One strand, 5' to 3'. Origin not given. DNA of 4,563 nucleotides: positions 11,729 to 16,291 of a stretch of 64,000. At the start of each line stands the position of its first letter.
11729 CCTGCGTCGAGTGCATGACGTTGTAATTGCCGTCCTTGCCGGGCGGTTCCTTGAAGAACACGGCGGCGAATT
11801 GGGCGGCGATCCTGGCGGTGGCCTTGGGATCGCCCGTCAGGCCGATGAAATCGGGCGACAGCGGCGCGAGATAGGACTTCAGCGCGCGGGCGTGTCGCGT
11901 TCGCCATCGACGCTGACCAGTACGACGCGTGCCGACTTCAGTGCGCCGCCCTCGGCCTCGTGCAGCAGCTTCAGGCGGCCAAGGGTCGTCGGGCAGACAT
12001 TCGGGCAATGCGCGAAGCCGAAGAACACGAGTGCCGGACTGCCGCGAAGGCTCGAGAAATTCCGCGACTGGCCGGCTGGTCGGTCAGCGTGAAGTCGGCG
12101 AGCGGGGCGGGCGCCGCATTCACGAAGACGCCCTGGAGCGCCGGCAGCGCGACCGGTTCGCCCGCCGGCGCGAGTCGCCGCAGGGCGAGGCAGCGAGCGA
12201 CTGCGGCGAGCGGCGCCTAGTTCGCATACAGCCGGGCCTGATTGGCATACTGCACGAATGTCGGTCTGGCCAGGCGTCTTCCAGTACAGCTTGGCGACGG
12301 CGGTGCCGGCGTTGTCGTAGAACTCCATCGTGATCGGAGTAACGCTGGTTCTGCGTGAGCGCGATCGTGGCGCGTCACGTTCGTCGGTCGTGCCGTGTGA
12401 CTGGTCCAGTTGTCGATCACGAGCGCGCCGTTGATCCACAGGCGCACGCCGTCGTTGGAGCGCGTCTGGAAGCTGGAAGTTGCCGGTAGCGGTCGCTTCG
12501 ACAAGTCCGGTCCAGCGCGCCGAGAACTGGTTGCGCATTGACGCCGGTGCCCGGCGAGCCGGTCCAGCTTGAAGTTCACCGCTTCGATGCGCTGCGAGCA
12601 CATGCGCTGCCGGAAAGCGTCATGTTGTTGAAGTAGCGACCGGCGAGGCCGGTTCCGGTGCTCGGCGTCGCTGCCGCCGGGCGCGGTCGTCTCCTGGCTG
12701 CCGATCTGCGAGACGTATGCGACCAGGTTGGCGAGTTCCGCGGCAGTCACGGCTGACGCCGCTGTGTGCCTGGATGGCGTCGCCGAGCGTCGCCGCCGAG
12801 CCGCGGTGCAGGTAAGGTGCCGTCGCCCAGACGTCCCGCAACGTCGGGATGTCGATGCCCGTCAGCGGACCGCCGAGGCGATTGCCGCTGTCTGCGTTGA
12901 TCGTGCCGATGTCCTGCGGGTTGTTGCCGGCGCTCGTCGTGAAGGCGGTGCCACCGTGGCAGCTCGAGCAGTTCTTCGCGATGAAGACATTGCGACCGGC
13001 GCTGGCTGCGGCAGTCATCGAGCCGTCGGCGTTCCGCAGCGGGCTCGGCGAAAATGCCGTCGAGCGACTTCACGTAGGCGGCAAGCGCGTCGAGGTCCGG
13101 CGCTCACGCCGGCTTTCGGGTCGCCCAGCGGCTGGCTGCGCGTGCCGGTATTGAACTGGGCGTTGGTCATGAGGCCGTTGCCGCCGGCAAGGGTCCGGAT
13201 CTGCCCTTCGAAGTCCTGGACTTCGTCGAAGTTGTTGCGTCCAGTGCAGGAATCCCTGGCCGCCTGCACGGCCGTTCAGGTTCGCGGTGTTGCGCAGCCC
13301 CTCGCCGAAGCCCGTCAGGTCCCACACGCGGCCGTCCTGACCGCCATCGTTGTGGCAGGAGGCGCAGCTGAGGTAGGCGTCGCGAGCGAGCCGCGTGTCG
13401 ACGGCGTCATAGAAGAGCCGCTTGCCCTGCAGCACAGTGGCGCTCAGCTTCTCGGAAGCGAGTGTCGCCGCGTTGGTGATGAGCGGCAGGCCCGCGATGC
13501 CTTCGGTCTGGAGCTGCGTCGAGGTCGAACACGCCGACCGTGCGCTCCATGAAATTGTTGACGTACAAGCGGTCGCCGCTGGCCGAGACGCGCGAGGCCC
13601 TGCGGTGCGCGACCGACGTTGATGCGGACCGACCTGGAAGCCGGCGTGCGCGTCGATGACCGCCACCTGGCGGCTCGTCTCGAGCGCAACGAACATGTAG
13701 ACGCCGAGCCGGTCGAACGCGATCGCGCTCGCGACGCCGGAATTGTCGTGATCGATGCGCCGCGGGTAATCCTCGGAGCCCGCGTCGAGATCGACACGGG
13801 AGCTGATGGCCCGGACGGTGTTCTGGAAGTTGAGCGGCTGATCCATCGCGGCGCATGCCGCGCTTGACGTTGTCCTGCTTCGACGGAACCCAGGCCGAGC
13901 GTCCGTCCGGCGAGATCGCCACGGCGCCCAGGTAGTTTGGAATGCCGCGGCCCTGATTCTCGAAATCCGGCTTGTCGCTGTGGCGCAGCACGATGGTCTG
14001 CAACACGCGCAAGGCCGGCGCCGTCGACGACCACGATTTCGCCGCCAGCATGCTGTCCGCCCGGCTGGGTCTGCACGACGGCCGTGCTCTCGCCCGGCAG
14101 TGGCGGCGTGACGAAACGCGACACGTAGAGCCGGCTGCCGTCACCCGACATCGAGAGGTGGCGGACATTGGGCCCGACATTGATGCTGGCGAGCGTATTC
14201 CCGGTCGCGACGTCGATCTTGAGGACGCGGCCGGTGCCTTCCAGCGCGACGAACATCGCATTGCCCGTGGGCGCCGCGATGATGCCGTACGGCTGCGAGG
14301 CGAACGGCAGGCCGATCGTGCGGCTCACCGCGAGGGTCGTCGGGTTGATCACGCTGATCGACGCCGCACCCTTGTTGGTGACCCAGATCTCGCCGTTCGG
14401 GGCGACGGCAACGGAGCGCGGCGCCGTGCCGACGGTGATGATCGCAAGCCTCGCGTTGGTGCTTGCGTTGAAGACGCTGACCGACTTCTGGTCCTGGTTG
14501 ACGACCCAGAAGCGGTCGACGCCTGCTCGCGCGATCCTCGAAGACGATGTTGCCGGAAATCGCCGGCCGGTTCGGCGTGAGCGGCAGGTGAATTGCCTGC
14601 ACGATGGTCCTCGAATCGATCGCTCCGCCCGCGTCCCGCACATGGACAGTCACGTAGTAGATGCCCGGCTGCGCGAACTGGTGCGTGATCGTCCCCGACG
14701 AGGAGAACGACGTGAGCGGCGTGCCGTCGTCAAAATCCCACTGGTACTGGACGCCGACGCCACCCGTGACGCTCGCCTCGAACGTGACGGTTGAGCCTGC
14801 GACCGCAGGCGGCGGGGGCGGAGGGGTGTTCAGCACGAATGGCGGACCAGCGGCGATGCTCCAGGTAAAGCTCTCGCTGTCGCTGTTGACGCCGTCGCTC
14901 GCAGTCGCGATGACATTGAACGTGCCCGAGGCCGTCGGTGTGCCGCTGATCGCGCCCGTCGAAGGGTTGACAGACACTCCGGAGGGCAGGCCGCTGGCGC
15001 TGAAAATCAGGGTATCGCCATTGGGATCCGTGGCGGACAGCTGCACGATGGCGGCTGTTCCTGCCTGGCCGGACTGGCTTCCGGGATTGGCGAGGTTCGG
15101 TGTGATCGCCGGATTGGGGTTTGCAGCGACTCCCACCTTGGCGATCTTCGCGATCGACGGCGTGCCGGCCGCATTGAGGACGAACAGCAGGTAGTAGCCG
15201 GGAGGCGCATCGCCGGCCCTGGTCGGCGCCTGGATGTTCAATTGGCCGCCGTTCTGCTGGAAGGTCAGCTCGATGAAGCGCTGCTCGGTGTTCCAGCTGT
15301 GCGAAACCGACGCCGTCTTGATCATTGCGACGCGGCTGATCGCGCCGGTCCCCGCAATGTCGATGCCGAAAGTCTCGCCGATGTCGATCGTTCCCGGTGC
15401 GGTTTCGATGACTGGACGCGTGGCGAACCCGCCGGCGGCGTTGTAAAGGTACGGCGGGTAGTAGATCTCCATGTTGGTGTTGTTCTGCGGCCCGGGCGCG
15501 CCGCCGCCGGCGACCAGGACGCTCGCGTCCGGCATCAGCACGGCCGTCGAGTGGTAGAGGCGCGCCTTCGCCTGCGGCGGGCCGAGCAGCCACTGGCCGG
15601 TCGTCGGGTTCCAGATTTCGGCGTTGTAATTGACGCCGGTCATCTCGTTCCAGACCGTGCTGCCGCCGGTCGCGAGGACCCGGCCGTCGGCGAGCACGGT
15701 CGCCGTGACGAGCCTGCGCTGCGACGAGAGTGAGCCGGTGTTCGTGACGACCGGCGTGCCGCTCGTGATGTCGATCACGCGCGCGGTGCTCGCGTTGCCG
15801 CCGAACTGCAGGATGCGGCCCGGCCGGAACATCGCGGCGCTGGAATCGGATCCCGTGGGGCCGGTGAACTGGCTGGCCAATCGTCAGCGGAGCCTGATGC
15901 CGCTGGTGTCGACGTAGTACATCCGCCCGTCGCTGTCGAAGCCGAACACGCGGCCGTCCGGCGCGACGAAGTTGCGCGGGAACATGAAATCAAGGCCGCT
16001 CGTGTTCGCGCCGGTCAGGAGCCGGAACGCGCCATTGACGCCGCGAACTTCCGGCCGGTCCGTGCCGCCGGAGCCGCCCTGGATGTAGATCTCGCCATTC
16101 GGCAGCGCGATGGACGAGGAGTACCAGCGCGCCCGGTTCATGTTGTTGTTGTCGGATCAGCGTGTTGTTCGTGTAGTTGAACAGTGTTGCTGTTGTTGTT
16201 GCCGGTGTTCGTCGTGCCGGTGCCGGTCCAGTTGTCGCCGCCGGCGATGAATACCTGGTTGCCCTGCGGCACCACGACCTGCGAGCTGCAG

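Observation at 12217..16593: Secreted megaprotein fusing a copper radical oxidase to a di-haem cytochrome c peroxidase/MauG-like module, with Ig/PKD, beta-propeller and PA14 domains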

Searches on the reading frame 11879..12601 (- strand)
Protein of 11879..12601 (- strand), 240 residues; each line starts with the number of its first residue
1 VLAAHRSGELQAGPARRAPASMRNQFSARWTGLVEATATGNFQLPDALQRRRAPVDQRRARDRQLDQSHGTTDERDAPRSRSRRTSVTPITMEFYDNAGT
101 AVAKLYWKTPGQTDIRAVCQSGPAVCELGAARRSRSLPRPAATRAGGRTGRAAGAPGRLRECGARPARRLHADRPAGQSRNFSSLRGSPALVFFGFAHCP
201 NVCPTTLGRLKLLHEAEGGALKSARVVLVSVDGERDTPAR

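Call 3: search_protein_families(library=pfam, proteins=[window:11879-12601:-], max_evalue=0.01)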
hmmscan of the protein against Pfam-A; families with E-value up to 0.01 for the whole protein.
window:11879-12601:- (240 aa): 1 family
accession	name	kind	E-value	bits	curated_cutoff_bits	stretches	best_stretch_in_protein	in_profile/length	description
PF02630.20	SCO1-SenC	-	7.2e-15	55.6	22.8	1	176-239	10-73/134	SCO1/SenC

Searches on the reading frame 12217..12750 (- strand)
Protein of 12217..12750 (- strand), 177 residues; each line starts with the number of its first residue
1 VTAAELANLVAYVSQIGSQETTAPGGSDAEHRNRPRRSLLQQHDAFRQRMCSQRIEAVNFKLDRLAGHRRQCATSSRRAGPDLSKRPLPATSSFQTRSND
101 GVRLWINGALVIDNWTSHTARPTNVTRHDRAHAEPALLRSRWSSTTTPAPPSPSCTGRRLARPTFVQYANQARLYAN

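Call 3: search_protein_families(library=pfam, proteins=[window:12217-12750:-], max_evalue=0.01)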
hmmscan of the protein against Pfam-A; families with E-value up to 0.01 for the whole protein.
window:12217-12750:- (177 aa): 1 family
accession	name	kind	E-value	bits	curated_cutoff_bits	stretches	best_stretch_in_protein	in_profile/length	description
PF07691.17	PA14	-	2.2e-07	31.2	24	1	94-127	64-98/147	PA14 domain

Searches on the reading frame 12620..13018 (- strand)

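Call 3: search_protein_families(library=pfam, proteins=[window:12620-13018:-], max_evalue=0.01)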
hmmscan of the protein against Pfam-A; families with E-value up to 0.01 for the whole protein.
window:12620-13018:- (132 aa): 3 families
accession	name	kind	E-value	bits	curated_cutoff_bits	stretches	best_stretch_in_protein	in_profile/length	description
PF21419.2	RoxA-like_Cyt-c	-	3.6e-07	30.1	26.7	1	58-81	5-28/39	RoxA-like, cytochrome c-like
PF00034.26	Cytochrom_C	-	0.004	18.9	21.3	1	6-30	2-25/90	Cytochrome c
PF13442.11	Cytochrome_CBB3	-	0.0072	17.1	27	1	3-27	1-20/68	Cytochrome C oxidase, cbb3-type, subunit III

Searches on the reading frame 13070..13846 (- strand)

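Call 3: search_protein_families(library=pfam, proteins=[window:13070-13846:-], max_evalue=0.01)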
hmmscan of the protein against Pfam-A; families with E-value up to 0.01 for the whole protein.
window:13070-13846:- (258 aa): 1 family
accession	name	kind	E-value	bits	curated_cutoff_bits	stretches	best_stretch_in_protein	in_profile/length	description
PF03150.19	CCP_MauG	-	3.7e-05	24.8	25.6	1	140-189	6-55/149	Di-haem cytochrome c peroxidase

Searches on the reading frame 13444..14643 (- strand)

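Call 3: search_protein_families(library=pfam, proteins=[window:13444-14643:-], max_evalue=0.01)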
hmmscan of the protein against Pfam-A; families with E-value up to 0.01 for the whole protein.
window:13444-14643:- (399 aa): 3 families
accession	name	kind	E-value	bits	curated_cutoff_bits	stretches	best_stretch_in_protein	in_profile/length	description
PF24684.1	Vgb_lyase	-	1.5e-05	24.4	50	1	39-145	20-125/290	Virginiamycin B lyase family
PF21959.2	DUF6923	-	0.00067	19.9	27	1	43-150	98-208/234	Repeat of unknown function (DUF6923)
PF01436.27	NHL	-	0.0027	18.1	20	0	75-98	4-27/28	NHL repeat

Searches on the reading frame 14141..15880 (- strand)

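Call 3: search_protein_families(library=pfam, proteins=[window:14141-15880:-], max_evalue=0.01)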
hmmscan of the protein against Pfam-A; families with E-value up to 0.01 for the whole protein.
window:14141-15880:- (579 aa): 8 families
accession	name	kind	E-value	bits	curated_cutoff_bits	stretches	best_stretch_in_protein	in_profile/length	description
PF09118.17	GO-like_E_set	-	5.5e-21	75.2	25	1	155-249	1-100/100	Galactose oxidase-like, Early set domain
PF00801.26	PKD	-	4.9e-18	65.3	23.5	1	352-426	4-77/80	PKD domain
PF05345.18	He_PIG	-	5.7e-15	56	24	1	261-342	2-95/96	Putative Ig domain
PF18911.6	PKD_4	-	3.6e-12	46.6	27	1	360-425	15-79/85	PKD domain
PF13964.12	Kelch_6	-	0.00046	20.5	25.3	1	60-106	6-49/50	Kelch motif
PF06832.18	BiPBP_C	-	0.0028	17.9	26.8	0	363-423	31-87/90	Penicillin-Binding Protein C-terminus Family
PF13927.12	Ig_3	-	0.0056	17.6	30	0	351-411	5-75/78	Immunoglobulin domain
PF07250.17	Glyoxal_oxid_N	-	0.0059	16.3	37.5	0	13-77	70-139/243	Glyoxal oxidase N-terminus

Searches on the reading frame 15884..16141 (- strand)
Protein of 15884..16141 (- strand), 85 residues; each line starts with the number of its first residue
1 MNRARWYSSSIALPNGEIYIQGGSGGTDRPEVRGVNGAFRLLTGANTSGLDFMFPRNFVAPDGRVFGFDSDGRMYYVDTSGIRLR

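Call 3: search_protein_families(library=pfam, proteins=[window:15884-16141:-], max_evalue=0.01)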
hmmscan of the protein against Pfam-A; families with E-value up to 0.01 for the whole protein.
window:15884-16141:- (85 aa): 2 families
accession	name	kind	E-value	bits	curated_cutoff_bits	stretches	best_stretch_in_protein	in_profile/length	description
PF07250.17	Glyoxal_oxid_N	-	0.00045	20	37.5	1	2-71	114-189/243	Glyoxal oxidase N-terminus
PF13418.12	Kelch_4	-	0.0084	16.5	21.6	0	4-28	1-25/49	Galactose oxidase, central domain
